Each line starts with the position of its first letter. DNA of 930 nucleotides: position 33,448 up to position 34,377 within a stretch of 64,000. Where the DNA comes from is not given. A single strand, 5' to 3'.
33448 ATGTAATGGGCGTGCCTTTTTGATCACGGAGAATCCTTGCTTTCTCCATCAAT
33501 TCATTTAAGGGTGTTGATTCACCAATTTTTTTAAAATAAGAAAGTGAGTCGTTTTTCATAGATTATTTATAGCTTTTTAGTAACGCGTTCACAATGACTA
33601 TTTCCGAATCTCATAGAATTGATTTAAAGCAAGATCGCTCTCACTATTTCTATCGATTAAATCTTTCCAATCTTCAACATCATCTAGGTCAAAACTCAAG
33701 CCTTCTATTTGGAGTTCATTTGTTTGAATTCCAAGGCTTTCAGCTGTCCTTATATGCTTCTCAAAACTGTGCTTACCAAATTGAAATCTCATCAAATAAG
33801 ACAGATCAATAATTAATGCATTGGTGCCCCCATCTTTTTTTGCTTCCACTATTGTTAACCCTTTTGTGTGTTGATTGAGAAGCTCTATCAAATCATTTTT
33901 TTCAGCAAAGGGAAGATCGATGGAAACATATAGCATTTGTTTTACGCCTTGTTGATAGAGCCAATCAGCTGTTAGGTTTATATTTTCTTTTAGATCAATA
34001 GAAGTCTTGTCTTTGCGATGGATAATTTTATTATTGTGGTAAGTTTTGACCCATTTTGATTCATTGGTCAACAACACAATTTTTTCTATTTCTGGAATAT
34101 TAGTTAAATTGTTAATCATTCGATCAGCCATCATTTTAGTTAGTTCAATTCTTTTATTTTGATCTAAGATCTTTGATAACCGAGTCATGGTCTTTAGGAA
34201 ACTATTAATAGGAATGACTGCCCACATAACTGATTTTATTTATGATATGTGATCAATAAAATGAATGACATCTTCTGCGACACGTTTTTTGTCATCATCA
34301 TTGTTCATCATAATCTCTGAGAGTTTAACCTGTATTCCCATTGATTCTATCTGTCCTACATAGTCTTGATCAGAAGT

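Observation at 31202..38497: Complete coenzyme F420 biosynthesis and recycling module, translationally coupled to ilvD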

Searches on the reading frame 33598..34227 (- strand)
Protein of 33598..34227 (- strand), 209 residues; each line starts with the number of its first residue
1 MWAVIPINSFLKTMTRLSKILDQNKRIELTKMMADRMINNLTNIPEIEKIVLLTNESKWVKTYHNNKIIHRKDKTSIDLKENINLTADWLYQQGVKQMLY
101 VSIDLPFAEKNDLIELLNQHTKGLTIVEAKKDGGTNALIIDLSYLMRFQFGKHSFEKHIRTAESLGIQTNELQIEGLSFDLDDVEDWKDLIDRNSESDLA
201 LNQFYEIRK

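Call 3: search_protein_families(library=ncbifam, proteins=[window:33598-34227:-])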
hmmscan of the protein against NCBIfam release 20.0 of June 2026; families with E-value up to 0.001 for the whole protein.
window:33598-34227:- (209 aa): 2 families
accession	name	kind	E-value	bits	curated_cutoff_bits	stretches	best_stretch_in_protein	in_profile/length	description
TIGR03552.1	F420_cofC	equivalog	2.1e-36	125.4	105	1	3-194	2-191/196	2-phospho-L-lactate guanylyltransferase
TIGR04282.1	glyco_like_cofC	hypoth_equivalog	8.2e-08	32.2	134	1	12-140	12-141/189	TIGR04282 family arsenosugar biosynthesis glycosyltransferase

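Call 4: search_protein_families(library=pfam, proteins=[window:33598-34227:-])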
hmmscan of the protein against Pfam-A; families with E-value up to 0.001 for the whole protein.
window:33598-34227:- (209 aa): 1 family
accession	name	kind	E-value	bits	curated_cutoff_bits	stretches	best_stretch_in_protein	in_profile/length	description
PF01983.22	CofC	-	4.1e-19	69.1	22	1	1-191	1-183/217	Guanylyl transferase CofC like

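Call 13: search_solved_structures(query=window:33598-34227:-, max_evalue=0.01, show_alignments=5)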
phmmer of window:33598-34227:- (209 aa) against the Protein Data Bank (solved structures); distinct sequences matched with E-value up to 0.01: 2.
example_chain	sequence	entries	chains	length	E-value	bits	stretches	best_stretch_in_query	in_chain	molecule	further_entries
2i5e_A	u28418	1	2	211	1.1e-05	28.6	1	3-191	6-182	Hypothetical protein MM_2497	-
7p97_AAA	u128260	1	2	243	0.00067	22.7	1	1-185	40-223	3-phospho-D-glycerate guanylyltransferase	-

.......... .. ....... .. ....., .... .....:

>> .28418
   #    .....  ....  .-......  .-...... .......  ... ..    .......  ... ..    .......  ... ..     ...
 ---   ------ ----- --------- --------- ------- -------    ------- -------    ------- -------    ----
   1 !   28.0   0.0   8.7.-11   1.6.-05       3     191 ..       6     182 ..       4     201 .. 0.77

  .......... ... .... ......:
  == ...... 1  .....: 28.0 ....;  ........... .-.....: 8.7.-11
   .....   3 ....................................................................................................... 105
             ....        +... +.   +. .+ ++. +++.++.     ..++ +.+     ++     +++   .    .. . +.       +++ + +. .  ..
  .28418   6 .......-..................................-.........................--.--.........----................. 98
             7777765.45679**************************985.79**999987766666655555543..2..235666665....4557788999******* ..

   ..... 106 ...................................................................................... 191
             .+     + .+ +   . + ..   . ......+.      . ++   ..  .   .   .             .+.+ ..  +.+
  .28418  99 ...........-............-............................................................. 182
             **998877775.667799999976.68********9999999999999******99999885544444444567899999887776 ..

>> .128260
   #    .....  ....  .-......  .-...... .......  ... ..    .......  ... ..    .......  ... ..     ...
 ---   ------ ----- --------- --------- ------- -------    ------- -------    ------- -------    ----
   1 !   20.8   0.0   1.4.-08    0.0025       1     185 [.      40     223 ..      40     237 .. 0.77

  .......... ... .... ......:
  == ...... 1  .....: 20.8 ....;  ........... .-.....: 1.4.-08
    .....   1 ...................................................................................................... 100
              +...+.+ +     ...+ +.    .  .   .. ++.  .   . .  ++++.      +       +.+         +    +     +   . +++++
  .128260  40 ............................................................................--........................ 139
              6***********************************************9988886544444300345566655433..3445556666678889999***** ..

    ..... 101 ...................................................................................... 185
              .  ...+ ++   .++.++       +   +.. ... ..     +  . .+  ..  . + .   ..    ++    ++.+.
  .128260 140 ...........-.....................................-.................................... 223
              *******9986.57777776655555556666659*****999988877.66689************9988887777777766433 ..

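Call 32: search_solved_structures(query=A1, max_evalue=0.01, show_alignments=4)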
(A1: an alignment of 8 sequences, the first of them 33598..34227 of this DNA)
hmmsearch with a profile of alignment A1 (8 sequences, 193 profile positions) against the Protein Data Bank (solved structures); distinct sequences matched with E-value up to 0.01: 5.
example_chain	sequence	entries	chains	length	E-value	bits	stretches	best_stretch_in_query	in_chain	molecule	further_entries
7p97_AAA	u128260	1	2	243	1e-27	100.5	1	1-187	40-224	3-phospho-D-glycerate guanylyltransferase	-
2i5e_A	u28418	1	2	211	3.4e-20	76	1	1-190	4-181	Hypothetical protein MM_2497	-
6bwg_A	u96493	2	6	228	5.3e-19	72.1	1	4-164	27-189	2-phospho-L-lactate guanylyltransferase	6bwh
3cgx_A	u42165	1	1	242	6.8e-05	26.1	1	11-122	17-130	Putative nucleotide-diphospho-sugar transferase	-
2v0h_A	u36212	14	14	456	0.0011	22.2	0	33-134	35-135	BIFUNCTIONAL PROTEIN GLMU | GLUCOSAMINE-1-PHOSPHATE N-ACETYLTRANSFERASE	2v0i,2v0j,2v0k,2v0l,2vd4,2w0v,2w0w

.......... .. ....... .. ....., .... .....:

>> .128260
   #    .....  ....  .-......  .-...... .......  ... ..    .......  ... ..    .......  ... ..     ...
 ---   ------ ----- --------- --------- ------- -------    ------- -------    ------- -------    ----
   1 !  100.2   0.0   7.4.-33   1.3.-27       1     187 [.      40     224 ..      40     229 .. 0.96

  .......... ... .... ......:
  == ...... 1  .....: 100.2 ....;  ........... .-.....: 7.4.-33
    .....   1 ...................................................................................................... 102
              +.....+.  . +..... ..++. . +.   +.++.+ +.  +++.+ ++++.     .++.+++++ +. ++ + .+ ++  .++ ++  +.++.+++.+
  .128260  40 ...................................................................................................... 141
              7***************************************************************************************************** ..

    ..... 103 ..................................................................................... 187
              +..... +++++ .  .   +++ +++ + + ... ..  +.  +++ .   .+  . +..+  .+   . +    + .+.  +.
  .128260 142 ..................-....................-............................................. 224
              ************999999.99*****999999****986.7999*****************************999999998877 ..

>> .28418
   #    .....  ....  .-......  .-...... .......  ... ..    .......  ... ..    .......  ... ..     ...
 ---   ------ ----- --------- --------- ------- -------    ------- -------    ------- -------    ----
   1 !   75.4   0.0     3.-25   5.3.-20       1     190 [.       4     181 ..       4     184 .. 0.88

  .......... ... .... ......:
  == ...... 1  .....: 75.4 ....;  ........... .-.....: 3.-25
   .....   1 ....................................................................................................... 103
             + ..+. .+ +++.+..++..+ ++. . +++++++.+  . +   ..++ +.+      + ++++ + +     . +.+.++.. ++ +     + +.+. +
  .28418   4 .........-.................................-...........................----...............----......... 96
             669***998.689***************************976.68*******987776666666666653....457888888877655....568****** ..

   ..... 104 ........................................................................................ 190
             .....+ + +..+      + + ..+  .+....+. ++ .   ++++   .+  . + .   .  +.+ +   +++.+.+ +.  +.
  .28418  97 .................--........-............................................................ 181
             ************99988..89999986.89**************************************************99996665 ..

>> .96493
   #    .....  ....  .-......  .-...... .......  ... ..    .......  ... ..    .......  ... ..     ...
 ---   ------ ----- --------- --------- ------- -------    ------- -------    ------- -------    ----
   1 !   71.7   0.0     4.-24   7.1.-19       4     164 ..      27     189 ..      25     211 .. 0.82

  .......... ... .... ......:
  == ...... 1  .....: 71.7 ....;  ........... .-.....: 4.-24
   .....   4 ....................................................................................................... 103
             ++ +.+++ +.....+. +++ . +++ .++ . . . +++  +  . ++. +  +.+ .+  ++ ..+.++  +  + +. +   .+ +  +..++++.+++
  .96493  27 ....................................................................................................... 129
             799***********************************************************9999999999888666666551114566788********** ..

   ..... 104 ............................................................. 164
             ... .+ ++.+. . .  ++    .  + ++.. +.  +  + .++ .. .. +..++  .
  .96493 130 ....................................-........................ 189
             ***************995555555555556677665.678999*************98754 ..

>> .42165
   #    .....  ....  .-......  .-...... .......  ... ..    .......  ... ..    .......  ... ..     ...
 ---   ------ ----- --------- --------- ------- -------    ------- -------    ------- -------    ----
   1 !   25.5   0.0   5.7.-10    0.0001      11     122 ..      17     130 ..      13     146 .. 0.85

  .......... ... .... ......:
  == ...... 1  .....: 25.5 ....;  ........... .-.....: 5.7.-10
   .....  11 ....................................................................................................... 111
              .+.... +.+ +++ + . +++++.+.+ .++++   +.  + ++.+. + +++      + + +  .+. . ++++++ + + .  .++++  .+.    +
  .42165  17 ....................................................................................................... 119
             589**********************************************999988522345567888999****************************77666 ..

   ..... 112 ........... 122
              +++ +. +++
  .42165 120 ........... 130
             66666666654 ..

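Call 52: find_homologous_proteins(query=window:33598-34227:-, max_evalue=0.00001)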
Query window:33598-34227:- (209 aa): 63 proteins with E <= 0.00001 among 605 candidates.
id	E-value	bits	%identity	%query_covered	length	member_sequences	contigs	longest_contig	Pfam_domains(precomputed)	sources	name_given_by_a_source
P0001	1.5e-125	434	96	100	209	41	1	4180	PF01983.22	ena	-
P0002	5.9e-124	429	95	100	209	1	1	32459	PF01983.22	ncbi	-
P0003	8.0e-113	393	88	100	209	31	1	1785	PF01983.22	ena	-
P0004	3.0e-112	391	87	100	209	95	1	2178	PF01983.22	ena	-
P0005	1.4e-111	389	86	100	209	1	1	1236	PF01983.22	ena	-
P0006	2.2e-108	378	84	100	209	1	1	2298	PF01983.22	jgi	-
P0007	7.8e-108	377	83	100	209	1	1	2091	PF01983.22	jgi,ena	-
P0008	3.6e-106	371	82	100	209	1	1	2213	PF01983.22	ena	-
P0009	1.2e-105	369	82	100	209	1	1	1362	PF01983.22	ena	-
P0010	9.2e-105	367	81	100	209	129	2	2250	PF01983.22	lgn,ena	-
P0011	1.8e-104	366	81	100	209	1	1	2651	PF01983.22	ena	-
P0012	1.6e-103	363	80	100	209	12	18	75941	PF01983.22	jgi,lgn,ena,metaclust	metaclust:\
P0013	4.9e-103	361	81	100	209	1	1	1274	PF01983.22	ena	-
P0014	1.3e-101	356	80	100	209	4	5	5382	PF01983.22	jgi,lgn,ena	-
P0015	7.0e-101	354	80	100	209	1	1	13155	PF01983.22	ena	-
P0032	3.7e-67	244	58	93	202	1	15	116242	PF01983.22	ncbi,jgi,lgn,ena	jgi:2-phospho-L-lactate guanylyltransferase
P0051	3.3e-52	195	48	92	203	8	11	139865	PF01983.22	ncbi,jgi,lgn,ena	-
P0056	8.3e-45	171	46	90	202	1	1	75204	PF01983.22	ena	-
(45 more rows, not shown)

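Call 53: find_encoding_contigs(protein=P0051, flank=10000, max_places=2)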
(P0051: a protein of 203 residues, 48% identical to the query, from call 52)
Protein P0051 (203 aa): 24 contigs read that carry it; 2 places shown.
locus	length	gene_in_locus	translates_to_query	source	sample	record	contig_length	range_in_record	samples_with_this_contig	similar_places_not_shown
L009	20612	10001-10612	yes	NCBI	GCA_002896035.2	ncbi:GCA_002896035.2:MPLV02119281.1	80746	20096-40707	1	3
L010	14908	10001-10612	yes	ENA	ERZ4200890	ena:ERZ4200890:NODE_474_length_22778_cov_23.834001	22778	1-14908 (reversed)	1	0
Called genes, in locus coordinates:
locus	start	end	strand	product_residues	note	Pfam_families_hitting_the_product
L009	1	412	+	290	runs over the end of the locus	-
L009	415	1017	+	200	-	PF04140:ICMT (weak), PF04191:PEMT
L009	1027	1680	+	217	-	PF00069:Pkinase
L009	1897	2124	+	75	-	-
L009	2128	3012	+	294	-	PF02574:S-methyl_trans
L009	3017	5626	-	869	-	PF00456:Transketolase_N (weak), PF17831:PDH_E1_M, PF22613:Transketolase_C_1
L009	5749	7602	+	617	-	PF00920:ILVD_EDD_N, PF24877:ILV_EDD_C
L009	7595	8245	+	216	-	PF03807:F420_oxidored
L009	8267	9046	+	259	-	PF01996:F420_ligase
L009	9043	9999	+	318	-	PF01933:CofD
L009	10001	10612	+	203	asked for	PF01983:CofC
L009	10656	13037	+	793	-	PF04055:Radical_SAM, PF19288:CofH_C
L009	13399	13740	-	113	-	-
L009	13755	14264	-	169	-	PF00578:AhpC-TSA, PF08534:Redoxin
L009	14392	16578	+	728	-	PF07715:Plug, PF00593:TonB_dep_Rec_b-barrel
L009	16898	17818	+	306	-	PF03239:FTR1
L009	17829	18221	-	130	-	-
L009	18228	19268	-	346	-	PF00296:Bac_luciferase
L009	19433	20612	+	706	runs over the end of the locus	PF01642:MM_CoA_mutase, PF02310:B12-binding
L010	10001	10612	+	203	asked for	PF01983:CofC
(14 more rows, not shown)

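Call 54: find_encoding_contigs(protein=P0056, flank=10000, max_places=2)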
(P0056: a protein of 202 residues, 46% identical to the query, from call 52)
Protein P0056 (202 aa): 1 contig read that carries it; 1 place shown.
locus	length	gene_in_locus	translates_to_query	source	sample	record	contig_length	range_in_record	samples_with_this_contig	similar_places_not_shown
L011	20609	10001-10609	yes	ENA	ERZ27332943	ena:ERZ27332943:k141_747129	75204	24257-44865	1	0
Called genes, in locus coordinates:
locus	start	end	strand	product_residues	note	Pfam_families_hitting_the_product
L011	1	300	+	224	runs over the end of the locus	PF00069:Pkinase, PF06293:Kdo (weak)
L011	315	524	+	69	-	PF18893:DUF5652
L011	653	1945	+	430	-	PF01053:Cys_Met_Meta_PP, PF00155:Aminotran_1_2, PF00266:Aminotran_5 (weak)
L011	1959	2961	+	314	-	PF02574:S-methyl_trans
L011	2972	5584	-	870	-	PF00456:Transketolase_N (faint), PF17831:PDH_E1_M, PF22613:Transketolase_C_1, PF02780:Transketolase_C (weak)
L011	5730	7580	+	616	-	PF00920:ILVD_EDD_N, PF24877:ILV_EDD_C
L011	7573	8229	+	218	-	PF00106:adh_short (weak), PF03807:F420_oxidored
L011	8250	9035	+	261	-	PF01996:F420_ligase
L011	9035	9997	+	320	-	PF01933:CofD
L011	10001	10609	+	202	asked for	PF01983:CofC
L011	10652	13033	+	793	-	PF04055:Radical_SAM, PF19288:CofH_C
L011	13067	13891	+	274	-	PF19795:DUF6279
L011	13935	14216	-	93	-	PF14898:DUF4491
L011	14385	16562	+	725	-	PF07715:Plug, PF00593:TonB_dep_Rec_b-barrel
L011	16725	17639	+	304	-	PF03239:FTR1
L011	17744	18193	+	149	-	PF00011:HSP20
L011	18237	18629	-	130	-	-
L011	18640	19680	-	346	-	PF00296:Bac_luciferase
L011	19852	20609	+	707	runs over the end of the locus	PF01642:MM_CoA_mutase, PF02310:B12-binding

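Call 68: find_encoding_contigs(protein=P0032, flank=10000, max_places=1)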
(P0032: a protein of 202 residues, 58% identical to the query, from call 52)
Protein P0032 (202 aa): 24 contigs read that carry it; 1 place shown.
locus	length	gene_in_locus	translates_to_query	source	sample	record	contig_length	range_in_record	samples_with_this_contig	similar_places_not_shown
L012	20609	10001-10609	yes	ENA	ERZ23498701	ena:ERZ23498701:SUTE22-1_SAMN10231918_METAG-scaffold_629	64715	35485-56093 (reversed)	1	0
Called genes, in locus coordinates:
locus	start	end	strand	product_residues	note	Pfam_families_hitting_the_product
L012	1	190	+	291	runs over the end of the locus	-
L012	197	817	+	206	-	PF04140:ICMT, PF04191:PEMT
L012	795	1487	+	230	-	PF00069:Pkinase, PF03109:ABC1 (faint)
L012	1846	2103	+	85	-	-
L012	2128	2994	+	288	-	PF02574:S-methyl_trans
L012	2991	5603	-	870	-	PF28598:PDH_E1_N (weak), PF00456:Transketolase_N (weak), PF17831:PDH_E1_M, PF22613:Transketolase_C_1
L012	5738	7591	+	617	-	PF00920:ILVD_EDD_N, PF24877:ILV_EDD_C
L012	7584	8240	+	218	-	PF00106:adh_short (faint), PF03807:F420_oxidored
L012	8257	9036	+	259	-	PF01996:F420_ligase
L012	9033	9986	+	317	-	PF01933:CofD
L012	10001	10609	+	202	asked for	PF01983:CofC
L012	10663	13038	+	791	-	PF04055:Radical_SAM, PF19288:CofH_C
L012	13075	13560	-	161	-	-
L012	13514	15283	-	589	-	PF02129:Peptidase_S15, PF08530:PepX_C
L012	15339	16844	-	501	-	PF01565:FAD_binding_4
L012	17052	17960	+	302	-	PF03239:FTR1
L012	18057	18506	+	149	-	PF00011:HSP20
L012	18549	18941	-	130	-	-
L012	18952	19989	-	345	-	PF00296:Bac_luciferase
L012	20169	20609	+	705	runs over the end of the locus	PF01642:MM_CoA_mutase, PF02310:B12-binding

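Call 71: search_protein_representatives(protein=window:33598-34227:-)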
Query: 209 residues. Proteins with E-value up to 0.001 (for the whole library): 2985; up to 1e-10: 493; up to 1e-30: 2. The best 150 are listed.
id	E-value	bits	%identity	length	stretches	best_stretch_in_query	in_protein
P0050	2.9e-53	196.8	46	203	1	1-194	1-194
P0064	8.9e-47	175.7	47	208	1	1-189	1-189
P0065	1.2e-29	119.8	58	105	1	98-195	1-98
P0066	1.5e-23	99.9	30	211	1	1-191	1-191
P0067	1.8e-20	89.8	34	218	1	1-192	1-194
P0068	2.7e-20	89.3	35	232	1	1-197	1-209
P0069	2.9e-20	89.2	30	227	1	1-188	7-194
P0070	5.3e-20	88.3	29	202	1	2-188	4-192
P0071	6.5e-20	88.0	30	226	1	2-191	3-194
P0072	9.9e-20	87.4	33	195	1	4-189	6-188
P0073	2.3e-19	86.2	27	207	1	1-190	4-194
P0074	3.1e-19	85.8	26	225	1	1-191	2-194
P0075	3.7e-19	85.6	29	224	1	2-192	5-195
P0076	4.1e-19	85.4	29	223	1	1-193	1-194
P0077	5.1e-19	85.1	26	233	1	1-198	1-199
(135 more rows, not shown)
